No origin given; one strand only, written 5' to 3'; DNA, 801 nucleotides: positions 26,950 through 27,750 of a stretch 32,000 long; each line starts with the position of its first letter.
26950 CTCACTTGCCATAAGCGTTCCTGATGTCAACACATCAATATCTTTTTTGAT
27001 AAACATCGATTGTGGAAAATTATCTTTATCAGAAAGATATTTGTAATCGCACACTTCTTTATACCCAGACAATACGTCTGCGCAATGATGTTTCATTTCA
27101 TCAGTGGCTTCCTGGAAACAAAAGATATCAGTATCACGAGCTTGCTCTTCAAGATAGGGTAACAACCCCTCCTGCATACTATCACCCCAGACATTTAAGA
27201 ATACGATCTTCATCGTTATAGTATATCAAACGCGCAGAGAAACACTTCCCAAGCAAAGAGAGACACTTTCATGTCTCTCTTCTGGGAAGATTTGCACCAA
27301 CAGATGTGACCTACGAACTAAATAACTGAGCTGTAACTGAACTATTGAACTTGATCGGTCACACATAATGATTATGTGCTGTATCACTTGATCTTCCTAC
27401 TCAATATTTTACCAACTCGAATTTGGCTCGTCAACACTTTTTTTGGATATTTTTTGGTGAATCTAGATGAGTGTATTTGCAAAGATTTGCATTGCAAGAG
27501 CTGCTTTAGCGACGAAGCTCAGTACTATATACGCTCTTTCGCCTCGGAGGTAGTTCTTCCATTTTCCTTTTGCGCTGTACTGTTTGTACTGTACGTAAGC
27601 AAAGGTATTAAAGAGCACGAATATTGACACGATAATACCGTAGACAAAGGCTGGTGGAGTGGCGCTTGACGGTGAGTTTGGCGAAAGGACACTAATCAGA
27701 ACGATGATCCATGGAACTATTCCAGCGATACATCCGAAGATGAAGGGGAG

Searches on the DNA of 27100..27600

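Call 39: search_rna_families(source=window, start=27100, end=27600, threshold=evalue, max_evalue=1)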
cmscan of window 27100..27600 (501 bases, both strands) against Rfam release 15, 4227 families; matches with E-value up to 1: 0.
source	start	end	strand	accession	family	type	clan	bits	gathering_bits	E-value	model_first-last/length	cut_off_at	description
